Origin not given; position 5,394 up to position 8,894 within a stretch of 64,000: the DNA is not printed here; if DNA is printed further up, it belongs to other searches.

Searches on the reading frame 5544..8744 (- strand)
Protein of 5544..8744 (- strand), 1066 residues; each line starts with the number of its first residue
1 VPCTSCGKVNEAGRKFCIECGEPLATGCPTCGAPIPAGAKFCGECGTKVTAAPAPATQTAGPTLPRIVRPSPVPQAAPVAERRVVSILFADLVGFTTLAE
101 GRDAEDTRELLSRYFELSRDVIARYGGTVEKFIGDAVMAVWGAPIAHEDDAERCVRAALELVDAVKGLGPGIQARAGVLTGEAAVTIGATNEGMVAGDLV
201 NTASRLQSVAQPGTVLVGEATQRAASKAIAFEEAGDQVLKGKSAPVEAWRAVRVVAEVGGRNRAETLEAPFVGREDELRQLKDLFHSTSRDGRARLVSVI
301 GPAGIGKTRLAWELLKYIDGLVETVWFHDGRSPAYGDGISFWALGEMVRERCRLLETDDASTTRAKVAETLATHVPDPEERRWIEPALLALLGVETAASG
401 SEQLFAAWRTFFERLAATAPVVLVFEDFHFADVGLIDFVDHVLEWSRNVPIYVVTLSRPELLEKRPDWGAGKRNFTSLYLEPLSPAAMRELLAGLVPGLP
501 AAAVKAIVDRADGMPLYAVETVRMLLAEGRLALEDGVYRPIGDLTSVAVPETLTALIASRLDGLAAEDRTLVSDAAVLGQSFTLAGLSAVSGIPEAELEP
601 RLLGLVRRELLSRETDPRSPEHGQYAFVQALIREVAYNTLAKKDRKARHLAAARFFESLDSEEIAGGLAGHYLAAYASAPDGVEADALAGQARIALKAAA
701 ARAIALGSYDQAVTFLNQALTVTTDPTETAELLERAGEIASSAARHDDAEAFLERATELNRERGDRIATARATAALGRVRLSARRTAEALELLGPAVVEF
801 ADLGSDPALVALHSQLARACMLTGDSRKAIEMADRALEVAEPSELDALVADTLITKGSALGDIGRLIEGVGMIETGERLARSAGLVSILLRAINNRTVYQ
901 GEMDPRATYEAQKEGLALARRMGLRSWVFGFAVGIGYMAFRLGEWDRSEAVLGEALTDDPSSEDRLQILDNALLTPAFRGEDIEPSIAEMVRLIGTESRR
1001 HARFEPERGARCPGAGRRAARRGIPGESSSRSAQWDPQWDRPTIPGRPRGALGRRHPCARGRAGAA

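Call 53: search_protein_families(library=pfam, proteins=[window:5544-8744:-], max_evalue=0.0001)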
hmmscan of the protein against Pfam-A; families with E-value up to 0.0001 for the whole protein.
window:5544-8744:- (1066 aa): 12 families
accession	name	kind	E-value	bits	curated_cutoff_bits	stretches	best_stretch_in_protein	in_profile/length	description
PF13191.12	AAA_16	-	6.1e-21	76.1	32.6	1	270-433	1-146/167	AAA ATPase domain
PF00211.25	Guanylate_cyc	-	2.8e-20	73.1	21.9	1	84-243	8-174/183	Adenylate and Guanylate cyclase catalytic domain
PF13424.12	TPR_12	-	1.7e-12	47.8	30.1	1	729-793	2-68/77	Tetratricopeptide repeat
PF13240.11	Zn_Ribbon_1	-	1.2e-11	44.4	25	1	28-49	2-23/23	zinc-ribbon domain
PF12773.13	DZR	-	1.6e-10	41.4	27.3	1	3-46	1-45/45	Double zinc ribbon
PF07719.23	TPR_2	-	4e-08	33.2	27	0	812-839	3-30/34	Tetratricopeptide repeat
PF13176.12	TPR_7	-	3.1e-07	30.4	27.9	0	813-841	2-30/36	Tetratricopeptide repeat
PF13181.12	TPR_8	-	3.4e-07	30.3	25.7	0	730-762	1-33/34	Tetratricopeptide repeat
PF24463.1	DUF7577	-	1.8e-06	27.8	28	0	28-46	5-23/27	Domain of unknown function (DUF7577)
PF14559.12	TPR_19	-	4.2e-06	27.4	25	0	703-772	1-66/68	Tetratricopeptide repeat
PF00515.34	TPR_1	-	8.7e-06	25.8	27.8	0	812-840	3-31/34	Tetratricopeptide repeat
PF13248.11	Zn_ribbon_3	-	1.5e-05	24.7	27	0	28-48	5-25/26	zinc-ribbon domain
